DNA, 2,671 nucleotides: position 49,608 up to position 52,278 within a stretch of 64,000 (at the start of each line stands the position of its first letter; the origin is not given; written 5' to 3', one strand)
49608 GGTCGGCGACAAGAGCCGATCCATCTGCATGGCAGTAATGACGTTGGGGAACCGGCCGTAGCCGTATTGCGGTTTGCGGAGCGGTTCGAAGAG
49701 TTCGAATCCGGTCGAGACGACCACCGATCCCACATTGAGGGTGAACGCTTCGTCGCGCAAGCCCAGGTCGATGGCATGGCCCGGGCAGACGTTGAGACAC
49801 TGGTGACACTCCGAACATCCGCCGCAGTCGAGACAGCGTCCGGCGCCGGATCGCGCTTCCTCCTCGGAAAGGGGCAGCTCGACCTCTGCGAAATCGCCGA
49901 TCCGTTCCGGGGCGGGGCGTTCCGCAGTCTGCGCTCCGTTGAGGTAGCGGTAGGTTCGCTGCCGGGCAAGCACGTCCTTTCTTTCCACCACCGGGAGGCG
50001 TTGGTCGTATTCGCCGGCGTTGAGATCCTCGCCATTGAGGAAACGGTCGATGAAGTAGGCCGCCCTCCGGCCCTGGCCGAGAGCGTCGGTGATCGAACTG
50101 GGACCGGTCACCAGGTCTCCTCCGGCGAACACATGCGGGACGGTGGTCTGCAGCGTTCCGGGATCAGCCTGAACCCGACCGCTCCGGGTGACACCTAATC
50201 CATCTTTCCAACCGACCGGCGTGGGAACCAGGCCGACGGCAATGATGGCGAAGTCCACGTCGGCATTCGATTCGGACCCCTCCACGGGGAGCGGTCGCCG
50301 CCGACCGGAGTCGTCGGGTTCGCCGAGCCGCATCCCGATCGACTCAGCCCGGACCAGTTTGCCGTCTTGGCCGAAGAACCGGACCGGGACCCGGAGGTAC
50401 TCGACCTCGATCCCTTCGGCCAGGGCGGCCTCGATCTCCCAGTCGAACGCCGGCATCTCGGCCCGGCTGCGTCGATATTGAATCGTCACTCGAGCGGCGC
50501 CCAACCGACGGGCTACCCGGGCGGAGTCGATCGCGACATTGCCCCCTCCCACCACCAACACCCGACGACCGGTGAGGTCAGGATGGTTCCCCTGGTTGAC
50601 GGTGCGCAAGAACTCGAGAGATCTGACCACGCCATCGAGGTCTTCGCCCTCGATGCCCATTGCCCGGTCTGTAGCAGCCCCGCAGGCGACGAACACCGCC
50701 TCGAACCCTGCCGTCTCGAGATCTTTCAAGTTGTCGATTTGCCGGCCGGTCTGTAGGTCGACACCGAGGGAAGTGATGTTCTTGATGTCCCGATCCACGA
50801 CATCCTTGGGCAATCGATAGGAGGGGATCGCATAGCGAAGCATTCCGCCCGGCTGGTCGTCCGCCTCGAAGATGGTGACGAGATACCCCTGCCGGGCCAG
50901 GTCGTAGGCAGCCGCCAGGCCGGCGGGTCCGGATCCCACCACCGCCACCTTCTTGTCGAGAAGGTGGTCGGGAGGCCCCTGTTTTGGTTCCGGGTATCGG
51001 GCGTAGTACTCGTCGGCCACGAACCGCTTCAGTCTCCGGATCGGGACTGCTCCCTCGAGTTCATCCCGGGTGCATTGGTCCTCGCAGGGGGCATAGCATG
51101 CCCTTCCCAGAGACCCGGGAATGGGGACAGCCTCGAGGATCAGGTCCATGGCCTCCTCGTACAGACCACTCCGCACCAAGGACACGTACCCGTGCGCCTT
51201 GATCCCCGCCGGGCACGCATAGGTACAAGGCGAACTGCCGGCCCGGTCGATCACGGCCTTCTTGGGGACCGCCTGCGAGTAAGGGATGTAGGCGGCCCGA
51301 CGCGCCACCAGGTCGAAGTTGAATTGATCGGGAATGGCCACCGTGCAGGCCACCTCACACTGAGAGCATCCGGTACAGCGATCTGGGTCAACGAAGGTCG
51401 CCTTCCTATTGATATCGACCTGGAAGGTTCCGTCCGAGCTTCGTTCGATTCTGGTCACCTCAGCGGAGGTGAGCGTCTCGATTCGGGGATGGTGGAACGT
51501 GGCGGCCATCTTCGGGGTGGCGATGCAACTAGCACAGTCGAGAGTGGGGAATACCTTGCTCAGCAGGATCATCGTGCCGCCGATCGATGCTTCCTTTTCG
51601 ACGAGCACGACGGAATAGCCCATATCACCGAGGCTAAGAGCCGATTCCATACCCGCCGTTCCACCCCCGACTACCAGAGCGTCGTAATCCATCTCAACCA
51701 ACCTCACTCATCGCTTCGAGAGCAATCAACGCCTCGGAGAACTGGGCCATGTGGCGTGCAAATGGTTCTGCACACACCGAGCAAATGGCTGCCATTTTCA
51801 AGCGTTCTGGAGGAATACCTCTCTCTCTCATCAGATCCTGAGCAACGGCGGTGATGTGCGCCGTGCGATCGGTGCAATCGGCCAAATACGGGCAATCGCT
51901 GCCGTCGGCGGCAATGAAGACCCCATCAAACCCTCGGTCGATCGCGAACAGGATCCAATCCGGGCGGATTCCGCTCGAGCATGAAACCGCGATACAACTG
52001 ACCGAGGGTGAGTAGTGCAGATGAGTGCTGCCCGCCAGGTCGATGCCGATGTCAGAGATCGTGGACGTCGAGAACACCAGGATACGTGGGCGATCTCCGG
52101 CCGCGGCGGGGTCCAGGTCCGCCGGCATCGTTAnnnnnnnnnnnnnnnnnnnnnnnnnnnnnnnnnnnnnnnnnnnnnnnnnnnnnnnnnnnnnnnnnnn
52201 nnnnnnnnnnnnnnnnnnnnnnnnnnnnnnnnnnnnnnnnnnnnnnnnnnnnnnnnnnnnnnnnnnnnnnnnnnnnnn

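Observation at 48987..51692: HdrL-type fusion: HdrA split by a complete GltD/NfnB-like NAD(P)H oxidoreductase module, adjacent to a second conventional HdrA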

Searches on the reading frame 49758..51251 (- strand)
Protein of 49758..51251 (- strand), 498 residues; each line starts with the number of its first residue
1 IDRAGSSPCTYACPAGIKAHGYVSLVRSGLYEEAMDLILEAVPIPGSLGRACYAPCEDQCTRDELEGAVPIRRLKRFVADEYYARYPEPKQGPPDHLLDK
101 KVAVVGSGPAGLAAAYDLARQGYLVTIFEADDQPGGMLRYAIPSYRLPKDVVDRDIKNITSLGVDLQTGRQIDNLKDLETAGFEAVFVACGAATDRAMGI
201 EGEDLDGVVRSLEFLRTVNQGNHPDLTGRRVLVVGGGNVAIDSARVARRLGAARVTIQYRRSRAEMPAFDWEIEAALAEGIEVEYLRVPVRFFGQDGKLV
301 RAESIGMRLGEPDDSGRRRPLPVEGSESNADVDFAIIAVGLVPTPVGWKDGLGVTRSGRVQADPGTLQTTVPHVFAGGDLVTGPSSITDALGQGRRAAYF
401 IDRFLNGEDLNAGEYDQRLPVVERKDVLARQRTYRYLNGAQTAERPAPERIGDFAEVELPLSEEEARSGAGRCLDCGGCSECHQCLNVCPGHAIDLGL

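Call 69: search_solved_structures(query=window:49758-51251:-, max_evalue=1e-60, show_alignments=4)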
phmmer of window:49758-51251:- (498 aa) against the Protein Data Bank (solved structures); distinct sequences matched with E-value up to 1e-60: 6.
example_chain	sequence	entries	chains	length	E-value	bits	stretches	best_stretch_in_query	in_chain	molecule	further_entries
9n5u_A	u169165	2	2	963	2.4e-107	362.9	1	7-485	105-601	NfnA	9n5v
9bov_A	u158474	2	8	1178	3.7e-106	359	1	7-485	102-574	Molybdopterin oxidoreductase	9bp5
8oh5_C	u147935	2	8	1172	1.9e-97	330.3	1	7-486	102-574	Formate dehydrogenase-O, major subunit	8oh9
4ylf_B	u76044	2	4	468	1.3e-85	291.3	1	7-408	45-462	Dihydropyrimidine dehydrogenase subunit A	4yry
5jca_L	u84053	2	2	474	6.5e-78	265.8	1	7-408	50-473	NADH-dependent Ferredoxin:NADP Oxidoreductase (NfnI) subunit alpha | NADH-dependent Ferredoxin:NADP Oxidoreductase subunit alpha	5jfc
5vj7_A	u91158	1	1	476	1.8e-69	238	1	7-406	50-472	Oxidoreductase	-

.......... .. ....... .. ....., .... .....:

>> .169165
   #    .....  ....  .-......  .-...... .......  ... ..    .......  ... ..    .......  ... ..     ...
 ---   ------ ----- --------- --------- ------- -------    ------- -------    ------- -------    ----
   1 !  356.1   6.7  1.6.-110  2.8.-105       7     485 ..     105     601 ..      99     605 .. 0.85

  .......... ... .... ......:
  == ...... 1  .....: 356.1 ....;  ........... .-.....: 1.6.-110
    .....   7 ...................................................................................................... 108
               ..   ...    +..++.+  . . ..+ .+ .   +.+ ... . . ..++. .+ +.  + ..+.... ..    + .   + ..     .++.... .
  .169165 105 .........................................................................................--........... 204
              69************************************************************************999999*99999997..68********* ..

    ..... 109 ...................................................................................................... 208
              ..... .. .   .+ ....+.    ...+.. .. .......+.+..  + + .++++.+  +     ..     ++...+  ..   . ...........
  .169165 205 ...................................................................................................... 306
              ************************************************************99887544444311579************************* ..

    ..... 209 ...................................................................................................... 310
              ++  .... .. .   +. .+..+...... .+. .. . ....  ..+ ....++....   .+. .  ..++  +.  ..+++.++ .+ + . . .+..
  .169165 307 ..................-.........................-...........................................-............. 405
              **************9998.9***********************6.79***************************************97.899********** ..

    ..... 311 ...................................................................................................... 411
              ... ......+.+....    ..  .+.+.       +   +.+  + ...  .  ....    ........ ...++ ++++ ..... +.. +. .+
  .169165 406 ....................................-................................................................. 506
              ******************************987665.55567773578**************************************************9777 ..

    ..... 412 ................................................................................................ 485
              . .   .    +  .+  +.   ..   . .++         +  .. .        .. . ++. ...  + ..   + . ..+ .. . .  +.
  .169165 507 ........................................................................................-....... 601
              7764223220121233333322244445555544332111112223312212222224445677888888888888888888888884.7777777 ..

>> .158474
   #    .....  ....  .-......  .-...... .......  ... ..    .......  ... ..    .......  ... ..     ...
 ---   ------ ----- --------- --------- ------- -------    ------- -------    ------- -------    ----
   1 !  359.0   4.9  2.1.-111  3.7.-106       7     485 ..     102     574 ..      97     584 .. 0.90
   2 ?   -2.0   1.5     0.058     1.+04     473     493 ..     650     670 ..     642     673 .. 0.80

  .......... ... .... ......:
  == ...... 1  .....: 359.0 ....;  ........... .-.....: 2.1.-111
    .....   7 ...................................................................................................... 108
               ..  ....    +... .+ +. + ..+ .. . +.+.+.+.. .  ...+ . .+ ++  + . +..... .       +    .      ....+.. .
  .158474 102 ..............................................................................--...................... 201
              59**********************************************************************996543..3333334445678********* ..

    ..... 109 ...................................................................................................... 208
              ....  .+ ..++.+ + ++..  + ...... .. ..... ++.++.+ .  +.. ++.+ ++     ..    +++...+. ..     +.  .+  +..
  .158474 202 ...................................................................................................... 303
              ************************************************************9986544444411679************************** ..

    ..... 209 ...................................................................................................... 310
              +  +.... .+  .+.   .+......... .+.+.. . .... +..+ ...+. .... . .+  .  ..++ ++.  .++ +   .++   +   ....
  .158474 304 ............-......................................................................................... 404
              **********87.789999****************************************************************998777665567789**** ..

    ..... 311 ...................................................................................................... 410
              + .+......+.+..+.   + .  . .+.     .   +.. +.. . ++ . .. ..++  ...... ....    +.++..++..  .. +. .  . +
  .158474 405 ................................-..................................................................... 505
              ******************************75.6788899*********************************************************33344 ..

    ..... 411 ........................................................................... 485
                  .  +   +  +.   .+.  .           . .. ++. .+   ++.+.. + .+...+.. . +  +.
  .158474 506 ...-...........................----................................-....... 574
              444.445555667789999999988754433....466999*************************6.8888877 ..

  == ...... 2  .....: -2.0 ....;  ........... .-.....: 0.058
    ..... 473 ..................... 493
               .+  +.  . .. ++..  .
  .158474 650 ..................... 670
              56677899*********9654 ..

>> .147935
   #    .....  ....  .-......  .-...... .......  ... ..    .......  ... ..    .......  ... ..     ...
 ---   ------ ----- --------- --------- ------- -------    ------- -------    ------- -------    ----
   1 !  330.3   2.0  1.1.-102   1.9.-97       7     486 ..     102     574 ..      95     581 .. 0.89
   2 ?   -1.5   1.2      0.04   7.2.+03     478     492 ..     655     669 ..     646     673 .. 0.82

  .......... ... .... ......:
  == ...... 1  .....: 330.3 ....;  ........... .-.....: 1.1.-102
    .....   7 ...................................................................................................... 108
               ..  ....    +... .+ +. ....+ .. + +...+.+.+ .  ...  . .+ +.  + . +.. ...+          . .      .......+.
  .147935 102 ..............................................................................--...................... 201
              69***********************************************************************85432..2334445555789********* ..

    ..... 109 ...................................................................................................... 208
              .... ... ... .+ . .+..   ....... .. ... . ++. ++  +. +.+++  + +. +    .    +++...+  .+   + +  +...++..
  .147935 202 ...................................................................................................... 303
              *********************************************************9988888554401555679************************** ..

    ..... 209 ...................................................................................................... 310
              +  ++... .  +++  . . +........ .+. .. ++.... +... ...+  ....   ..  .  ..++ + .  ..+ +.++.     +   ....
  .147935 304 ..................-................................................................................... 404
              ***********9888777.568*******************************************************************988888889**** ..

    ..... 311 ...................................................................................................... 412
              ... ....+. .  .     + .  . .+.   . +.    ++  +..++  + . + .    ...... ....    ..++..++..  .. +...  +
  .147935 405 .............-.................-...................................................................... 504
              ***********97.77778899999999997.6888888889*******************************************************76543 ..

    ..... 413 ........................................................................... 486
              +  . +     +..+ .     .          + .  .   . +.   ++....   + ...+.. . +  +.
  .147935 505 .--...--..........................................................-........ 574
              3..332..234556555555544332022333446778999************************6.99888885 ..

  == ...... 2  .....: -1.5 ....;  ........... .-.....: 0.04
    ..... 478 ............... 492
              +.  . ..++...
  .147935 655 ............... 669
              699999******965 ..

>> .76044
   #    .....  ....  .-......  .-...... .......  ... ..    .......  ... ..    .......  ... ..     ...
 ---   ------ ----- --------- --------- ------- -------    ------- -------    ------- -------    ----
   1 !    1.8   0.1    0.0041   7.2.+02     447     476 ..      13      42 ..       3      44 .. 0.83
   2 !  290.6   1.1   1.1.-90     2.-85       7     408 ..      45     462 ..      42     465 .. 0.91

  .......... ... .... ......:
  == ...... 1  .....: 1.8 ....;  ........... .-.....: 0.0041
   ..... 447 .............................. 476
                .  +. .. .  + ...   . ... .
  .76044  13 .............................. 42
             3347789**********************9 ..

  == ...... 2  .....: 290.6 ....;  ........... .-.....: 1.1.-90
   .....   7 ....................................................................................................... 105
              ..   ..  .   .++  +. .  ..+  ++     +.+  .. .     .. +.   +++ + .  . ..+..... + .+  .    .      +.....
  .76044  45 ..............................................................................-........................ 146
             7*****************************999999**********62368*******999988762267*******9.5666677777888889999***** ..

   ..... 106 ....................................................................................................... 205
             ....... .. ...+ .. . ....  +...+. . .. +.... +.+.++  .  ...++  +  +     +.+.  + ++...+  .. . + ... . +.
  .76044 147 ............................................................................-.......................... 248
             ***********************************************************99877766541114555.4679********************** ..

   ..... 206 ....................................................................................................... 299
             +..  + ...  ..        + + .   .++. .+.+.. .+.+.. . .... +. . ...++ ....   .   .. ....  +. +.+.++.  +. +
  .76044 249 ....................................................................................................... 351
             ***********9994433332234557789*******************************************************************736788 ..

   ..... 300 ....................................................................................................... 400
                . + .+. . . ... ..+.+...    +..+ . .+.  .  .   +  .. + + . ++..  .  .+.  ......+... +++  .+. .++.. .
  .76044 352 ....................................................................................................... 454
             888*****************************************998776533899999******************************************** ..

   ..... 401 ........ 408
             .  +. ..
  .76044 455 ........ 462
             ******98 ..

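Call 80: search_protein_families(library=pfam, proteins=[window:49758-51251:-], max_evalue=1e-10)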
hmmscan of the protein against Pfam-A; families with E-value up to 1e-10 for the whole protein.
seq(498 aa): 3 families
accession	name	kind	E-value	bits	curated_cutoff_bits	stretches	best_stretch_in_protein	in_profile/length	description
PF07992.20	Pyr_redox_2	-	3.6e-34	119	26.1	1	100-394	1-291/291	Pyridine nucleotide-disulphide oxidoreductase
PF14691.11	Fer4_20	-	3.8e-19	69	25.8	1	6-83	29-109/113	Dihydroprymidine dehydrogenase domain II, 4Fe-4S cluster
PF00070.33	Pyr_redox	-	1.2e-12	48.6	22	0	230-282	1-51/82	Pyridine nucleotide-disulphide oxidoreductase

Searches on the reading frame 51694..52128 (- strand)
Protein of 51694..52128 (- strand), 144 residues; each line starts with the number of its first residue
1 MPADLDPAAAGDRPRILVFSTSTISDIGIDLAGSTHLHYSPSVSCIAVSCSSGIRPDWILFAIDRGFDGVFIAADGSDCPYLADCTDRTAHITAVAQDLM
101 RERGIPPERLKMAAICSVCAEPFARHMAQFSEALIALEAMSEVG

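Call 6: search_protein_families(library=pfam, proteins=[window:51694-52128:-], max_evalue=0.01)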
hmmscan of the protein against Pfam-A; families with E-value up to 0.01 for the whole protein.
window:51694-52128:- (144 aa): 1 family
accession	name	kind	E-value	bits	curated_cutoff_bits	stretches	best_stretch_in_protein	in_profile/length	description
PF02662.21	FlpD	-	3.1e-23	82.5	22.3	1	16-136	1-121/123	Methyl-viologen-reducing hydrogenase, delta subunit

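Call 9: search_protein_families(library=ncbifam, proteins=[window:51694-52128:-], max_evalue=0.001)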
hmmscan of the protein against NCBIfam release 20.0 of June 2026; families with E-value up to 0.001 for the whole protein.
window:51694-52128:- (144 aa): 3 families
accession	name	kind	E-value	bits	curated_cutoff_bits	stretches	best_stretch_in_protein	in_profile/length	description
NF040770.1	hetero_SS_HdrA2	exception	1.9e-17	62.6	1100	1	11-138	645-772/777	CoB-CoM heterodisulfide reductase HdrA2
NF045873.1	F420_non_VhuD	exception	2.1e-08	34.3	215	1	16-133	4-121/132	F420-non-reducing hydrogenase iron-sulfur subunit VhuD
NF041891.1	hdrA_Methbact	equivalog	4.4e-08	31.8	1300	1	13-134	643-758/762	ferredoxin:CoB-CoM heterodisulfide reductase subunit HdrA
